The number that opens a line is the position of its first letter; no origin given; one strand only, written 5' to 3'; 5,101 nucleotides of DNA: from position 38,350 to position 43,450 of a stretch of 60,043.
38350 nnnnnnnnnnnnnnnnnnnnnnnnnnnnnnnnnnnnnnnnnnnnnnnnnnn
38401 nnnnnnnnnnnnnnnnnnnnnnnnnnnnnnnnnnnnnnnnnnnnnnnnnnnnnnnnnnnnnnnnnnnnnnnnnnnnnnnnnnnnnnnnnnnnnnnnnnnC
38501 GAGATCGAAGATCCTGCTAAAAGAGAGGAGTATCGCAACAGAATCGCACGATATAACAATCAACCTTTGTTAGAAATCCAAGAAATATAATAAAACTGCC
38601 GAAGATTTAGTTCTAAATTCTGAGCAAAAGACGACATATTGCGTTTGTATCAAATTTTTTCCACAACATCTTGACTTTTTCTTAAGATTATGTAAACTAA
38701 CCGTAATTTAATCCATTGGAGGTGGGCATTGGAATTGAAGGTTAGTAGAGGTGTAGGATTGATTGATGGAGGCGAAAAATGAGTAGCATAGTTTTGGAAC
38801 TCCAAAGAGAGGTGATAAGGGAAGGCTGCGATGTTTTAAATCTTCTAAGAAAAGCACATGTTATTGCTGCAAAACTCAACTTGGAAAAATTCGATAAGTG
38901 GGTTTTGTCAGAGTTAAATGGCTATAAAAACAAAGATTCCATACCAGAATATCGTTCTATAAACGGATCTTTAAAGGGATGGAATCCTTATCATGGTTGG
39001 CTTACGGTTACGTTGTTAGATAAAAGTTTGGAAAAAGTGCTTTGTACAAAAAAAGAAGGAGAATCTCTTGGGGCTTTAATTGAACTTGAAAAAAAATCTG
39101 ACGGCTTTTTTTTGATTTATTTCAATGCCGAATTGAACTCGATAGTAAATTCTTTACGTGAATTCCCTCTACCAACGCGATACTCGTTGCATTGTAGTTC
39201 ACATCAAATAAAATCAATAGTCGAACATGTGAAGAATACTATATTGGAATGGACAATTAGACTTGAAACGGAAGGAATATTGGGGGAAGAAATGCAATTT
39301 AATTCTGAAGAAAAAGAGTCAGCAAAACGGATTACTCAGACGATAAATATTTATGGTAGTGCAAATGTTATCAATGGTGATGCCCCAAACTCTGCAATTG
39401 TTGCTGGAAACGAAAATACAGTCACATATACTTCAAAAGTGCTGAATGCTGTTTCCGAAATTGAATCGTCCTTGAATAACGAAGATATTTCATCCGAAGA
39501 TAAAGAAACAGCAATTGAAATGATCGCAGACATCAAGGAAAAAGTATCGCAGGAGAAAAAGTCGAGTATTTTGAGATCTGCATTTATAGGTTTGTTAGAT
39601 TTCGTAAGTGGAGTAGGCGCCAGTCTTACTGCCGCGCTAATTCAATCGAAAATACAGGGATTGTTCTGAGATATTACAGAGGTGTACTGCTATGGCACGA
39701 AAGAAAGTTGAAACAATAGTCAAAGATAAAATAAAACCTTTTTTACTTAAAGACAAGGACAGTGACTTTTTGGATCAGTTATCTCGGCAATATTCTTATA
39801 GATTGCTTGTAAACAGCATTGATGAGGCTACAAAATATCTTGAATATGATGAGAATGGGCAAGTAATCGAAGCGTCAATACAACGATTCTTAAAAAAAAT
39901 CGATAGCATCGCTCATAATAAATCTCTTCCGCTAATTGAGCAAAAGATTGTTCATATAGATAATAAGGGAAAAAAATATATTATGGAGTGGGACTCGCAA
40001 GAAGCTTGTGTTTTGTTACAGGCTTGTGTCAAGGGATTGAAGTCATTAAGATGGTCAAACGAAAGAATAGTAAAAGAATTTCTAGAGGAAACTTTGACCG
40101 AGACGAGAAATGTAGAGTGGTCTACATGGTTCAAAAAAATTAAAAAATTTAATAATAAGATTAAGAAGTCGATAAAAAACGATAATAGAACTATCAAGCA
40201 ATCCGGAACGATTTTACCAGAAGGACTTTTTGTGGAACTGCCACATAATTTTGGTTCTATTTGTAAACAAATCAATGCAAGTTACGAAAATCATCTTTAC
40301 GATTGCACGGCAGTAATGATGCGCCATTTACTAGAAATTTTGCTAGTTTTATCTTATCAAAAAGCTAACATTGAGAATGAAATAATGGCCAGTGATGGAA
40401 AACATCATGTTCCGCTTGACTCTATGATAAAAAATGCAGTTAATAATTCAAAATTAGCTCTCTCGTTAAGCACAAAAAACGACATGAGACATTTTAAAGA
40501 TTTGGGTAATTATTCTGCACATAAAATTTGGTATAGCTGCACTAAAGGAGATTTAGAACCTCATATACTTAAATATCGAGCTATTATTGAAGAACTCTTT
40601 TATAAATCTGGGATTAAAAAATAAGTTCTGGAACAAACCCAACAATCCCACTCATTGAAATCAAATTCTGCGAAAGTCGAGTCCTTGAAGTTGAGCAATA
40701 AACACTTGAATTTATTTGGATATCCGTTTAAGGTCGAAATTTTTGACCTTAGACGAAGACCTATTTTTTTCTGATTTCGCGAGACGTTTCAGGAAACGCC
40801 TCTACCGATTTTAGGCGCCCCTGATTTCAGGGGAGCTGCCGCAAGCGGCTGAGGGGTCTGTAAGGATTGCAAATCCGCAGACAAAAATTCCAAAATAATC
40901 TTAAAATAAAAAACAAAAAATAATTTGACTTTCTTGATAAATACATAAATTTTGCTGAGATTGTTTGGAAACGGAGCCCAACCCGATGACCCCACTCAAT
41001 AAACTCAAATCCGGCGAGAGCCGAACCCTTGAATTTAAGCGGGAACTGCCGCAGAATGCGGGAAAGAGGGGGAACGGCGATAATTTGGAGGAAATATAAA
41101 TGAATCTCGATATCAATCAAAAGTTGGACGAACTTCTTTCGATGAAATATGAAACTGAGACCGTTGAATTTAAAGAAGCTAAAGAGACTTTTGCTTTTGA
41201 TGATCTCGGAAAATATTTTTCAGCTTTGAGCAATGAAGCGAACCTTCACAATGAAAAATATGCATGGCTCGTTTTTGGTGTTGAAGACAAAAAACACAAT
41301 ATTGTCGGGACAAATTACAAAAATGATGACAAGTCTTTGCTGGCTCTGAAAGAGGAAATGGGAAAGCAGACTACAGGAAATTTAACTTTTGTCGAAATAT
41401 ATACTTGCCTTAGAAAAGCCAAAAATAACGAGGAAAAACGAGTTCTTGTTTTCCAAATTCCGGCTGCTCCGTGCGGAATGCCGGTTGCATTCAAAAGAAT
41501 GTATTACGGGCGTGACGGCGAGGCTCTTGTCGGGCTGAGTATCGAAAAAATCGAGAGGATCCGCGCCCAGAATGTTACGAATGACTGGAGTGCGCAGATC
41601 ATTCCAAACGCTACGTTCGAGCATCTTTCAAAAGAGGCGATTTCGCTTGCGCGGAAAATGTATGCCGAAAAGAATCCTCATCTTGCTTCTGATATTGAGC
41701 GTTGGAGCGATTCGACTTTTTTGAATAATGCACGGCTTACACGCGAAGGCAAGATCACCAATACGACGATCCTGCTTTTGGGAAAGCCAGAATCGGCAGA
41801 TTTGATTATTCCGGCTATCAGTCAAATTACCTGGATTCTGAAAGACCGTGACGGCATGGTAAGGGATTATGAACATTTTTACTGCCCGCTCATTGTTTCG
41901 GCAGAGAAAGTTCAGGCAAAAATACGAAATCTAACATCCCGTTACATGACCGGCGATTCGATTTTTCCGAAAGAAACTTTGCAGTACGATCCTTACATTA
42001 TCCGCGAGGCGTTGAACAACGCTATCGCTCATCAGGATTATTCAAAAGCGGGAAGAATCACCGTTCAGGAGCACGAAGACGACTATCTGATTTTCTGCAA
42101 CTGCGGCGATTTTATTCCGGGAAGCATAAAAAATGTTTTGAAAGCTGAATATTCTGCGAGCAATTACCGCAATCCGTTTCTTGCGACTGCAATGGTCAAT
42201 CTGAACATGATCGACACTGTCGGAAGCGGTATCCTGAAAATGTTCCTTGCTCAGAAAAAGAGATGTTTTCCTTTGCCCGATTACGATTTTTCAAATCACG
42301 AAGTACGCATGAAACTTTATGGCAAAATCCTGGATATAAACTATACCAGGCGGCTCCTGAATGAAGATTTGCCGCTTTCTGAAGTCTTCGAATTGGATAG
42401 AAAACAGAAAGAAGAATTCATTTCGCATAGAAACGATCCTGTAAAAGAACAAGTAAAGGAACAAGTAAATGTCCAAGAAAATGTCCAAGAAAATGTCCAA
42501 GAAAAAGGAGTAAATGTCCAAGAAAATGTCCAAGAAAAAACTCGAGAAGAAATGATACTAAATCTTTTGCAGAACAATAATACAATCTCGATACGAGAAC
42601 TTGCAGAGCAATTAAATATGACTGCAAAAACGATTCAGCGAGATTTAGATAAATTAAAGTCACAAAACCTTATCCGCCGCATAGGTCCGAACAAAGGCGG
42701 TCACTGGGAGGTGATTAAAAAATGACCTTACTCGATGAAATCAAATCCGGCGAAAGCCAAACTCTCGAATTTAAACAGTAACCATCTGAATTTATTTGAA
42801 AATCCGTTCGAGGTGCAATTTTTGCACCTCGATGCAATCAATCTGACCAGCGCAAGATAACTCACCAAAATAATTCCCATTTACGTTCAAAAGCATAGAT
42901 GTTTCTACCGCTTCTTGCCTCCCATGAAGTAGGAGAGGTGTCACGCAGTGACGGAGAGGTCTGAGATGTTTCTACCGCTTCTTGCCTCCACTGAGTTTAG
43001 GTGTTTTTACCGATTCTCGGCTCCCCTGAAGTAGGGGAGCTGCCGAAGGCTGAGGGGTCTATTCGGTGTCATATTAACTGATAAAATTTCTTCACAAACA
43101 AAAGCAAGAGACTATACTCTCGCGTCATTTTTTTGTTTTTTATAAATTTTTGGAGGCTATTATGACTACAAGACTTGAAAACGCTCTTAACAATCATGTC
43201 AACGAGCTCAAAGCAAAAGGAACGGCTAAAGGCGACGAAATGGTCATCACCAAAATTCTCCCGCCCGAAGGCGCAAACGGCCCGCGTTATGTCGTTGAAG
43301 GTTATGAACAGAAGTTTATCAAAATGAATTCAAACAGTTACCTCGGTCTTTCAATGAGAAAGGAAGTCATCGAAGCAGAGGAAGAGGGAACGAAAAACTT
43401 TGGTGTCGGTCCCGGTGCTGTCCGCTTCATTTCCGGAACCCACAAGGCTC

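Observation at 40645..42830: AlbA_2 gene bracketed by ~100-bp repeats made of AlbA_2 start-fragment mini-ORFs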

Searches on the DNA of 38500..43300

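Call 61: search_rna_families(source=window, start=38500, end=43300, threshold=evalue, max_evalue=1)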
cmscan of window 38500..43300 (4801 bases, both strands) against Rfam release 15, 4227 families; matches with E-value up to 1: 3.
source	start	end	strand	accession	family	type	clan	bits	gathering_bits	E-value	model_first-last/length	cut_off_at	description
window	40404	40478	+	RF02109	DLEU2_5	Gene; lncRNA;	-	25.2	40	0.38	1-84/84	no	Deleted in lymphocytic leukemia 2 conserved region 5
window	38619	38687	-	RF03775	mir-7578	Gene; miRNA;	-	22.2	60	0.26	1-82/82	no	mir-7578 microRNA precursor family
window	41021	41159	-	RF02132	HOXB13-AS1_1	Gene; lncRNA;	-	19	60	0.92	1-136/136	no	HOXB13 antisense RNA 1 conserved region 1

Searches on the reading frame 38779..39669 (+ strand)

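Call 3: search_protein_families(library=pfam, proteins=[window:38779-39669:+], max_evalue=0.01)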
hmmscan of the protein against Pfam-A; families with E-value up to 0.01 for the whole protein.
window:38779-39669:+ (296 aa): 3 families
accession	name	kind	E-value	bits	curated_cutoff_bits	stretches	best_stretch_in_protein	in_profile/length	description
PF18864.6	AbiTii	-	2.8e-43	148.8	27.6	1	3-186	1-188/189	AbiTii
PF11259.13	DUF3060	-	0.0034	17.5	23.1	1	187-219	15-47/58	Protein of unknown function (DUF3060)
PF15661.10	CF222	-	0.0095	15.3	27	0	216-269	386-438/648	C6orf222, uncharacterised family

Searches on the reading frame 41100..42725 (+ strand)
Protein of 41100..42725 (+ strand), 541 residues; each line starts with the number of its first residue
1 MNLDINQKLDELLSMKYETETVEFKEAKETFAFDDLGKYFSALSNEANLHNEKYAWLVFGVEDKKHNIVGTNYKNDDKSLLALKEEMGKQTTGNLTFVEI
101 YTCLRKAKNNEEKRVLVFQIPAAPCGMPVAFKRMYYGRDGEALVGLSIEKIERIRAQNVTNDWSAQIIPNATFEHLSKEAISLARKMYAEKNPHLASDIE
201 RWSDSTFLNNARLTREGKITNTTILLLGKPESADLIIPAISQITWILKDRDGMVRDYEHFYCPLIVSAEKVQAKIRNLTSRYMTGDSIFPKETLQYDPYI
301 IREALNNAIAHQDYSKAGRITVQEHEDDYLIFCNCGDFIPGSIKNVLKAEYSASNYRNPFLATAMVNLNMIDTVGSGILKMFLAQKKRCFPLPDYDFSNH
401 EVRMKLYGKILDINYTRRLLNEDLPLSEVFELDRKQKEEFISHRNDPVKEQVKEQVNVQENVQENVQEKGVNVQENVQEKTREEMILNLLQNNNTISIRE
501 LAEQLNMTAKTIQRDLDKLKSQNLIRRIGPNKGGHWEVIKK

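Call 3: search_protein_families(library=pfam, proteins=[window:41100-42725:+], max_evalue=0.01)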
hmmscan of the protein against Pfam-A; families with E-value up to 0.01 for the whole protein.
window:41100-42725:+ (541 aa): 18 families
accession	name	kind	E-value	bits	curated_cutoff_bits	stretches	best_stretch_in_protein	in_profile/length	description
PF04326.19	SLFN_AlbA_2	-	7.7e-12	46.2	25.3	1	18-141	1-112/118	Schlafen, AlbA_2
PF08220.18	HTH_DeoR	-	5e-10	39.4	21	1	482-528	1-47/57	DeoR-like helix-turn-helix domain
PF13749.12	HATPase_c_4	-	1.1e-09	38.7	26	1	327-405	10-88/89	Putative ATP-dependent DNA helicase recG C-terminal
PF13412.12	HTH_24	-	3.8e-08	33.2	21.9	1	485-526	7-48/48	Winged helix-turn-helix DNA-binding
PF08279.18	HTH_11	-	3.9e-08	33.5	25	1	482-523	1-43/55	HTH domain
PF13404.12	HTH_AsnC-type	-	9.8e-07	28.9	27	1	486-519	8-41/42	AsnC-type helix-turn-helix domain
PF12802.13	MarR_2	-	2.4e-05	24.8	27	1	486-528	10-53/61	MarR family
PF25212.1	HVO_A0114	-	2.5e-05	24.4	27.6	1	486-527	27-68/84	HVO_A0114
PF08280.17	HTH_Mga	-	3.9e-05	24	23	1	483-520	7-44/59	M protein trans-acting positive regulator (MGA) HTH domain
PF01047.28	MarR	-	4.4e-05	23.7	24.6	1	485-527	7-49/59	MarR family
PF01022.26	HTH_5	-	0.00012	22.3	22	1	486-526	7-46/47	Bacterial regulatory protein, arsR family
PF00392.27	GntR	-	0.00019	21.4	27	1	475-528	3-57/64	Bacterial regulatory proteins, gntR family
PF21715.3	CggR_N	-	0.00081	19.5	30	1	486-526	8-48/71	CggR N-terminal DNA binding domain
PF13730.12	HTH_36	-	0.00082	19.6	25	1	485-525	12-55/55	Helix-turn-helix domain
PF01399.33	PCI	-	0.001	19.6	22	1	474-518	18-62/84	PCI domain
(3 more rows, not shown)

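Call 41: search_protein_families(library=ncbifam, proteins=[window:41100-42725:+], max_evalue=0.1)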
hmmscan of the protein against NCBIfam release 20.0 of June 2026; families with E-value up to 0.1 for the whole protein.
window:41100-42725:+ (541 aa): 26 families (the best 25 are shown)
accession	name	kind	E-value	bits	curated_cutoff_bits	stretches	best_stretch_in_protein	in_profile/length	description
NF041397.1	TranRegGlpR_Halo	equivalog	4.1e-08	33.2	300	1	480-528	4-52/253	HTH-type transcriptional regulator GlpR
TIGR01884.1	cas_HTH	subfamily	4.1e-06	26.3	60.2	1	454-533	116-193/202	CRISPR-associated CARF protein Csa3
NF007753.1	PRK10434.1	equivalog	9.5e-06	25.4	350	1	479-527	3-52/253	glucitol operon DNA-binding transcriptional repressor SrlR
NF010034.0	PRK13509.1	equivalog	1e-05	25.1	244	1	478-528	2-52/251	HTH-type transcriptional regulator UlaR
NF008154.0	PRK10906.1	equivalog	2.5e-05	23.7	331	1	480-527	4-51/252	DeoR/GlpR family transcriptional regulator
NF007720.0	PRK10411.1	equivalog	3e-05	23.4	259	1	480-527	3-50/243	L-fucose operon activator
NF053606.1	Sta1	subfamily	3.1e-05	24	80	1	482-528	21-67/100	Sta1 family transcriptional regulator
NF033788.1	HTH_metalloreg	subfamily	5.1e-05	23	55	1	485-527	15-57/77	metalloregulator ArsR/SmtB family transcription factor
NF040890.1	trans_reg_YgbI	equivalog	5.4e-05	22.8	400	1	482-525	6-49/253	DNA-binding transcriptional repressor YgbI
NF040939.2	trans_reg_lrs14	equivalog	8.2e-05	22.6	90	1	483-528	24-69/103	Lrs14 family HTH-type transcriptional regulator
NF053736.1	AcpB_EbpR_MafR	subfamily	0.00011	21.6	130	1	482-523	7-49/481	AcpB/EbpR/MafR family transcriptional regulator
NF033789.1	repress_SdpR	subfamily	0.00034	20.5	100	1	478-526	6-52/79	autorepressor SdpR family transcription factor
NF041396.1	TranRegLrp_Halo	equivalog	0.0029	17.5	190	1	482-530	7-54/149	HTH-type transcriptional regulator Lrp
NF007342.0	PRK09834.1-4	equivalog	0.009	15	251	1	476-530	10-64/263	DNA-binding transcriptional regulator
NF008384.0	PRK11179.1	equivalog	0.017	14.9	227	1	475-526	3-54/153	transcriptional regulator AsnC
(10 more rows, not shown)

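Call 75: find_related_loci(query=window:41100-42725:+, collection=genome_contigs, flank=1500)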
Query window:41100-42725:+ (541 aa) in genome_contigs; peptide patterns used: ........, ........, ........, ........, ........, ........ (x = any residue, [..] = any of these).
599 stretches matched a pattern (row limit reached: there are more); 527 encode a relative of the query (tblastn E <= 1e-3); the best 80 are kept; 80 distinct loci.
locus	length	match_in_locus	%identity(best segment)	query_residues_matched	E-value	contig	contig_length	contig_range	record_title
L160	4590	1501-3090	82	1-538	0e+0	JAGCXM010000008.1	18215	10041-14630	Bacterium isolate RGIG10212 Yak_Rumen-5__c499428, whole genome shotgun sequence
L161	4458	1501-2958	91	1-489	0e+0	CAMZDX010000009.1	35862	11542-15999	MAG TPA_asm: uncultured bacterium isolate SRR10912534_bin.77_metaWRAP_v1.3_MAG genome assembly, contig: ERZ14210014.1256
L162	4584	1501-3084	71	3-541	0e+0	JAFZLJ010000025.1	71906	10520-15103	MAG: Treponema sp. isolate RGIG7872 Water_buffalos_Reticulum-4__c185000, whole genome shotgun sequence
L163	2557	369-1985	62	6-539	0e+0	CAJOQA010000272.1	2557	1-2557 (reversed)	uncultured Treponema sp. isolate Rumen_Coassembly_mag_2490 genome assembly, contig: k87_15616575, whole genome shotgun s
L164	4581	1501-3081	62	9-540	0e+0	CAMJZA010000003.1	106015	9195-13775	MAG: uncultured Treponema sp. isolate SRR12081299_bin.21_metaWRAP_v1.3_MAG genome assembly, contig: ERZ12289776.138, who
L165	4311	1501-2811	60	2-437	0e+0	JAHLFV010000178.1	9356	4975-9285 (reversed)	MAG: Candidatus Treponema excrementipullorum isolate Gambia15-2214 G3M40__C221958_L9356, whole genome shotgun sequence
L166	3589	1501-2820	59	4-442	0e+0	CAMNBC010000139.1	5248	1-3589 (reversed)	MAG: uncultured Treponema sp. isolate SRR1267595_bin.51_metaWRAP_v1.3_MAG genome assembly, contig: NODE.33540_length_524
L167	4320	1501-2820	59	4-442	2e-179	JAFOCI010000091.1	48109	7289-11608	MAG: Treponema sp. isolate RGIG338 Dairy_cattle_Colon-2__c1024340, whole genome shotgun sequence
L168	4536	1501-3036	49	3-539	2e-159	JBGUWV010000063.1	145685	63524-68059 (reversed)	MAG: Fibrobacter sp. isolate ruminal_MAG_69 ruminal_MAG_69_contig_0063, whole genome shotgun sequence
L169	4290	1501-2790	56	4-437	1e-157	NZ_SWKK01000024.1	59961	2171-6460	Flavobacterium sp. ASW18X Scaffold15_1, whole genome shotgun sequence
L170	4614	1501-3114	48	5-529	1e-156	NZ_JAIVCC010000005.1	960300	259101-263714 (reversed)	Salinimicrobium sediminilitoris strain ASW11-47 NODE_1_length_960300_cov_140.363172, whole genome shotgun sequence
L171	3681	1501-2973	50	4-491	2e-158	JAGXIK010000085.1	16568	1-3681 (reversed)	MAG: Gillisia sp. isolate LH_M84 k141_352340, whole genome shotgun sequence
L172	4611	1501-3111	48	9-539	3e-156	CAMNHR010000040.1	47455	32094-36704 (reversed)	MAG: uncultured Fibrobacter sp. isolate SRR873595_bin.6_metaWRAP_v1.3_MAG genome assembly, contig: ERZ1756110.3405128, w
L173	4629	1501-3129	48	2-531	4e-156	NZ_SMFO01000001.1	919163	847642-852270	Flavobacterium hiemivividum strain TSA-D2 contig1, whole genome shotgun sequence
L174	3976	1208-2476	55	9-438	1e-156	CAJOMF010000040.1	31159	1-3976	uncultured bacterium isolate Reindeer_2_mag_13 genome assembly, contig: scaffold_1478, whole genome shotgun sequence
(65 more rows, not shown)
